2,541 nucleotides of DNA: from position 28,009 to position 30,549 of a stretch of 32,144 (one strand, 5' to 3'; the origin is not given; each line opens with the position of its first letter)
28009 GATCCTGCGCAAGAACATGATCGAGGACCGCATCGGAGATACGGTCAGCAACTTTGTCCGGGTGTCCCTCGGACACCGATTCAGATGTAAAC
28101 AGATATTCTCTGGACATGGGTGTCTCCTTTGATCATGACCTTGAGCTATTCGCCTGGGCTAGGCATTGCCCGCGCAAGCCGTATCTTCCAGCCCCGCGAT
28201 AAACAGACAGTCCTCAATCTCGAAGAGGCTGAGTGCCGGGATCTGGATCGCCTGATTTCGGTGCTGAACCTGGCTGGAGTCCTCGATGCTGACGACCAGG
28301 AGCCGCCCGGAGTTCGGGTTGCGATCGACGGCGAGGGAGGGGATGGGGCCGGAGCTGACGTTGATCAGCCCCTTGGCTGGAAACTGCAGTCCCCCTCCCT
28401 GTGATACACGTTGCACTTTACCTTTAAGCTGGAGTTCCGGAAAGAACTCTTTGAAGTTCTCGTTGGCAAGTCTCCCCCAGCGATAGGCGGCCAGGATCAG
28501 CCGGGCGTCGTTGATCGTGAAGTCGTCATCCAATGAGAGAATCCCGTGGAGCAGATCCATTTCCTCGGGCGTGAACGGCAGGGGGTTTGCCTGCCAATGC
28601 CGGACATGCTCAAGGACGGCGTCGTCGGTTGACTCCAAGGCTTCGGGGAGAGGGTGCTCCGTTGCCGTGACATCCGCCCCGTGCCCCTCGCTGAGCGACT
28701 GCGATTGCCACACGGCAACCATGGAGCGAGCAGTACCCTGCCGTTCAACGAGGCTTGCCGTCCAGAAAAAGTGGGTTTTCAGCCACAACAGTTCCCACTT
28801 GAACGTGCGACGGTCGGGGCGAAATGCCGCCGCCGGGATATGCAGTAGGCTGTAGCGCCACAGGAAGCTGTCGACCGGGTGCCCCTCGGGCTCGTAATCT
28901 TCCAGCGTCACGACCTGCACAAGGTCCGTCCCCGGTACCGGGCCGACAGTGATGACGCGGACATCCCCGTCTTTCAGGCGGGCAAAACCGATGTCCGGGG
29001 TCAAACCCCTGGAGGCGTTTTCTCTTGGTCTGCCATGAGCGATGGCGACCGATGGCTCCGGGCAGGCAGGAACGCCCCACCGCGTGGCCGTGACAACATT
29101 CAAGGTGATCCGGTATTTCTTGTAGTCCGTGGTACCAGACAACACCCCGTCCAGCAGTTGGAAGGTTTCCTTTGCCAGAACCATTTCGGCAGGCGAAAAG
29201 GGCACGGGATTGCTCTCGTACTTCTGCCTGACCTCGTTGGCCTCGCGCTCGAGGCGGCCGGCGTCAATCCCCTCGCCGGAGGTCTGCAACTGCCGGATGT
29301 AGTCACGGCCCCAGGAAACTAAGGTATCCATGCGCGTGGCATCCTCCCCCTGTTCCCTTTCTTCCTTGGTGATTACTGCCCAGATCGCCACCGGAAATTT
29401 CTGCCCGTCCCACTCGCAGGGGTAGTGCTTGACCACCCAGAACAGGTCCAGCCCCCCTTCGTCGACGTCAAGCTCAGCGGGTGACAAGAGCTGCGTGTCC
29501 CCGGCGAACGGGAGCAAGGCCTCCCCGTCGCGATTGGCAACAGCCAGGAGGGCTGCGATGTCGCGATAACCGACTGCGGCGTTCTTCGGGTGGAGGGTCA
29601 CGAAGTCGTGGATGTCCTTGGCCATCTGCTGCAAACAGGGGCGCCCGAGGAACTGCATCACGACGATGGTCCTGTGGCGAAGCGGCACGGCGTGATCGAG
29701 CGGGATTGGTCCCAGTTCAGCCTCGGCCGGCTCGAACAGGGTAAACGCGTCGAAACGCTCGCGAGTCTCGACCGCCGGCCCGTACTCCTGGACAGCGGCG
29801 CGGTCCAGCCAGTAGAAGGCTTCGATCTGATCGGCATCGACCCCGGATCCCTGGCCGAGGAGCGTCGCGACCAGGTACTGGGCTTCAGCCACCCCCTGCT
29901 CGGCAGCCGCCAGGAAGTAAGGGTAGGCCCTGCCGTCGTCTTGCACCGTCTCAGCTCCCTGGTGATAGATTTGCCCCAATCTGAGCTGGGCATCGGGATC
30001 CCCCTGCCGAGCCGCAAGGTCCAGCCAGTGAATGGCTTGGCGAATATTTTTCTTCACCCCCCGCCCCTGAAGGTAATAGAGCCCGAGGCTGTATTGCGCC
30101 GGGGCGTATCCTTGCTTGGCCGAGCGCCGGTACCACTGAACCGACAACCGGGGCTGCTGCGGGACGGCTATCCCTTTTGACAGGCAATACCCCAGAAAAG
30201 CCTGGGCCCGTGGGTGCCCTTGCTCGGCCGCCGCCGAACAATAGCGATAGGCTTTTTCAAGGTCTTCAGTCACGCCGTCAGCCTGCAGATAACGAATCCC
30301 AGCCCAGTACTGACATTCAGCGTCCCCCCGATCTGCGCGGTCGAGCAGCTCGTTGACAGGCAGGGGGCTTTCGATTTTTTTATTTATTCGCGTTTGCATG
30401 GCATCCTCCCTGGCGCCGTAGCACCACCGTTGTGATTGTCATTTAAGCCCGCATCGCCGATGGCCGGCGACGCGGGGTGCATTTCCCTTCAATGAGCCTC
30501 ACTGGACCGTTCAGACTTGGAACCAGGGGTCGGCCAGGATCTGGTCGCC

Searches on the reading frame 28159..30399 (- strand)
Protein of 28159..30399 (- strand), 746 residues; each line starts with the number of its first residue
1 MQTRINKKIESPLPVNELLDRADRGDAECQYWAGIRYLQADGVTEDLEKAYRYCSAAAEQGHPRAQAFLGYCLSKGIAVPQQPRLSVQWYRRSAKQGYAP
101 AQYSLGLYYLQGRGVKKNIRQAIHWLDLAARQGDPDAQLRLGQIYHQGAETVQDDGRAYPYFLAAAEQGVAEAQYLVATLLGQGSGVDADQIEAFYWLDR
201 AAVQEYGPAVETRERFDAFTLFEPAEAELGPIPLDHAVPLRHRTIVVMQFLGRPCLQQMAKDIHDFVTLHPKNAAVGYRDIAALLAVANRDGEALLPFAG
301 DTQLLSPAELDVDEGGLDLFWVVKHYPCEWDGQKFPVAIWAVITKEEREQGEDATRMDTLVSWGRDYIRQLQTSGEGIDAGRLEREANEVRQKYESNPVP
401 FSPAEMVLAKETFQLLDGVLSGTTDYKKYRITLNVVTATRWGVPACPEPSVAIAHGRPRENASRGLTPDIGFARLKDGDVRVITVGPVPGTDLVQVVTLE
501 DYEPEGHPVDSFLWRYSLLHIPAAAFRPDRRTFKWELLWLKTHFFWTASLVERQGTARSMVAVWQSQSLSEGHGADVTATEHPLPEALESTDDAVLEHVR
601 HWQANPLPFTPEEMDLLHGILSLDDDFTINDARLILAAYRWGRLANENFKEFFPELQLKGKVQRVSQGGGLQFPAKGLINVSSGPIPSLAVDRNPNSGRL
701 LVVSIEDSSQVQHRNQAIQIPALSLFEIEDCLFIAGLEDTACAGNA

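Call 15: search_protein_families(library=pfam, proteins=[window:28159-30399:-], max_evalue=0.001)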
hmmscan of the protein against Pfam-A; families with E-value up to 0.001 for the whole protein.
window:28159-30399:- (746 aa): 1 family
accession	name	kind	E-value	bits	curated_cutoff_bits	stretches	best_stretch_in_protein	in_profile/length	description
PF08238.18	Sel1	-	8.9e-40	134.1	30.7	5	99-134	1-36/36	Sel1 repeat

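Call 17: search_protein_families(library=padloc, proteins=[window:28159-30399:-], max_evalue=0.001)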
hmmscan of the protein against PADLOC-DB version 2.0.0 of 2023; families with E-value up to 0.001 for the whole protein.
window:28159-30399:- (746 aa): 0 families
